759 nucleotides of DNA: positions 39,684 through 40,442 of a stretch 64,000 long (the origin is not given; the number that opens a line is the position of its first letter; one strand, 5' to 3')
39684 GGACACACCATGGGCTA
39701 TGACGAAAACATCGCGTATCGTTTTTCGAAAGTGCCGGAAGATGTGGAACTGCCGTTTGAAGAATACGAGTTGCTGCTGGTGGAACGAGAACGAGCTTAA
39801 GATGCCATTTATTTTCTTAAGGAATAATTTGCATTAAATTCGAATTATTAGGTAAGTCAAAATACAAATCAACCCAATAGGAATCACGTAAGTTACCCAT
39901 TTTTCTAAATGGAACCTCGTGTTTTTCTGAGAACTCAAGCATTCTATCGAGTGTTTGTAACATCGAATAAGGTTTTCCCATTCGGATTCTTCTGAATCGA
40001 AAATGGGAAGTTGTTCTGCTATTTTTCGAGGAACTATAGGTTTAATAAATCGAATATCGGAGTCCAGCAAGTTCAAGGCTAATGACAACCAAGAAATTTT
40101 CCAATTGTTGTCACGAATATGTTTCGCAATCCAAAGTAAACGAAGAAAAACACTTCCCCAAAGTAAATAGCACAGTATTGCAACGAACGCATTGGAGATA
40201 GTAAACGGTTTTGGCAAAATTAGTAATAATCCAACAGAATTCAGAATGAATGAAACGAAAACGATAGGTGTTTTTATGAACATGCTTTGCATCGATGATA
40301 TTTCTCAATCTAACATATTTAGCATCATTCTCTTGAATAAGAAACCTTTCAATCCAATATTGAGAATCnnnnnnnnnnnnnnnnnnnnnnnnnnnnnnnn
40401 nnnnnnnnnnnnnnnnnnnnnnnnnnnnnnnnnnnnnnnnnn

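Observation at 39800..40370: ~570-bp AT-rich (~35% GC) islet with an orphan membrane-protein gene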

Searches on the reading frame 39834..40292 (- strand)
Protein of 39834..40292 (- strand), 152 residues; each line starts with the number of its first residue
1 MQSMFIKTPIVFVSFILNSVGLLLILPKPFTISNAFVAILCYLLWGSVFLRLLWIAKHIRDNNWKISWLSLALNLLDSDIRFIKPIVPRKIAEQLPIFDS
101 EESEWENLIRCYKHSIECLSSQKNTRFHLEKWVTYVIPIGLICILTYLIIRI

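Call 5: search_protein_families(library=pfam, proteins=[window:39834-40292:-], max_evalue=1)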
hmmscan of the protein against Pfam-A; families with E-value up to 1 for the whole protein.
window:39834-40292:- (152 aa): 2 families
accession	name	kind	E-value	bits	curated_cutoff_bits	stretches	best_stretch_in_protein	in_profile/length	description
PF14818.11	SOGA1-2-like_CC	-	0.17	12.2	26.6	1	94-126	21-53/54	SOGA 1/2-like, coiled-coil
PF03427.18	CBM_19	-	0.31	11.5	20.1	1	116-146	29-59/61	Carbohydrate binding domain (family 19)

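Call 6: find_homologous_proteins(query=window:39834-40292:-, max_evalue=0.01)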
Query window:39834-40292:- (152 aa): 1 proteins with E <= 0.01 among 23 candidates.
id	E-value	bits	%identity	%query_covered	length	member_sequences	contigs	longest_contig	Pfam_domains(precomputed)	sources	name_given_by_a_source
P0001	1.9e-94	332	100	100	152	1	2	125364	-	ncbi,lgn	-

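Call 8: find_encoding_contigs(protein=P0001, flank=10000)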
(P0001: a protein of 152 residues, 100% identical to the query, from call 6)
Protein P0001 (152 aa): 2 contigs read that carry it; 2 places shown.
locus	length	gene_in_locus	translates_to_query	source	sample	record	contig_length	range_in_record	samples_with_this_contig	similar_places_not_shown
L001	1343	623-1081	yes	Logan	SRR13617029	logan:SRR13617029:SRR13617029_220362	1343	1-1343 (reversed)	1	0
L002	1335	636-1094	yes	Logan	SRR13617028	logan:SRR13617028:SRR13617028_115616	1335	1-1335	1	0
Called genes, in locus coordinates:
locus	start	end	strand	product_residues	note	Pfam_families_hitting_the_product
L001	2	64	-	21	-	?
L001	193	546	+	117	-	PF00472:RF-1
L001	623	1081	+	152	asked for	-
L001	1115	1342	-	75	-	?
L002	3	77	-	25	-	?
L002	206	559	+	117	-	PF00472:RF-1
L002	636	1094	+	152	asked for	-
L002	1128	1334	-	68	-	?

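Call 19: search_protein_representatives(protein=window:39834-40292:-)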
Query: 152 residues. Proteins with E-value up to 0.001 (for the whole library): 1; up to 1e-10: 1; up to 1e-30: 1. The best 1 are listed.
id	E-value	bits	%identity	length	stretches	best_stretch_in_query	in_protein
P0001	6.2e-95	331.6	100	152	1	1-152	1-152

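Call 24: search_protein_families(library=phrogs, proteins=[window:39834-40292:-], max_evalue=1)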
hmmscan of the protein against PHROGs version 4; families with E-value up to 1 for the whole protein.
window:39834-40292:- (152 aa): 0 families

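Call 25: search_protein_families(library=padloc, proteins=[window:39834-40292:-], max_evalue=1)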
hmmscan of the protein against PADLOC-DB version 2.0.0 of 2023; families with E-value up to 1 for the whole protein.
window:39834-40292:- (152 aa): 0 families

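Call 26: search_protein_families(library=ncbifam, proteins=[window:39834-40292:-], max_evalue=1)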
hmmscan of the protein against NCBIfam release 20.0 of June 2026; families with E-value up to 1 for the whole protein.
window:39834-40292:- (152 aa): 1 family
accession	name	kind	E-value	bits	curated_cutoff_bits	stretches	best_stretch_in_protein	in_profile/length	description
NF008694.0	PRK11713.3-2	equivalog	0.13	11.5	234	1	72-127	21-76/245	16S rRNA (uracil(1498)-N(3))-methyltransferase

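Call 29: predict_structure(protein=window:39834-40292:-)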
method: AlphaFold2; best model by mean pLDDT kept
length: 152 residues; sequences in the alignment: 1
mean_pLDDT: 59.2   pTM: 0.45
mean pLDDT of the five models: 59.2, 54.5, 49.4, 48.4, 47.8
residues with pLDDT >= 90: 0; 70-90: 25; 50-70: 99; < 50: 28
segments of 3 or more residues with pLDDT < 50: 1-7, 94-97, 99-101, 146-152
pLDDT, mean of each block of 10 residues (from residue 1): 47 58 54 64 68 72 72 71 60 49 54 57 57 57 50 41
secondary structure, 60 per line:
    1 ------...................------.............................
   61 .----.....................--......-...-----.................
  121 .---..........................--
elements in order: H7-25 H32-61 H66-86 H89-94 H104-121 H125-150

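Call 38: find_related_loci(query=window:39834-40292:-, collection=viral_contigs, flank=5000)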
Query window:39834-40292:- (152 aa) in viral_contigs; peptide patterns used: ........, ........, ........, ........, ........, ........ (x = any residue, [..] = any of these).
14 stretches matched a pattern, but none encodes a relative of the query by tblastn (E <= 1e-3).

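Call 41: find_related_loci(query=window:39834-40292:-, collection=metagenome_contigs, flank=5000)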
Query window:39834-40292:- (152 aa) in metagenome_contigs; peptide patterns used: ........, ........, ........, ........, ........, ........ (x = any residue, [..] = any of these).
147 stretches matched a pattern, but none encodes a relative of the query by tblastn (E <= 1e-3).

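Call 49: search_solved_structures(query=window:39834-40292:-, max_evalue=10)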
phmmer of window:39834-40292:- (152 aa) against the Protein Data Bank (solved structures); distinct sequences matched with E-value up to 10: 0.

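Call 52: fold_search(model_id=the predicted structure, library=pdb)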
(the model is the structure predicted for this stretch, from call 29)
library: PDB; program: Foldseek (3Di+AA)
matches with E <= 10: 5; with E <= 0.001: 0
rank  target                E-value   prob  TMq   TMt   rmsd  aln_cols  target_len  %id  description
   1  5m73_G                5.7e+00  0.03  0.24  0.20  14.3       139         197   16  Structure of the human SRP S domain with SRP72 RNA-binding domain (released 2016-12-07)
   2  2v6y_B                6.4e+00  0.10  0.26  0.44   5.2        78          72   17  Structure of the MIT domain from a S. solfataricus Vps4-like ATPase (released 2007-10-16)
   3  7w8i                  6.4e+00  0.07  0.29  0.32   6.7       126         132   13  Crystal structure of Zn bound human Focal Adhesion Targeting (FAT) domain of the Focal Adhesion Kinase (released 2022-12-21)
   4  7d3u_A                6.4e+00  0.02  0.18  0.04  20.4       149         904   13  Structure of Mrp complex from Dietzia sp. DQ12-45-1b (released 2020-12-09)
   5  9tvu_o                8.6e+00  0.03  0.18  0.23   6.7        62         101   16  Structure of the Chlamydomonas reinhardtii chlororibosome (released 2026-02-18)
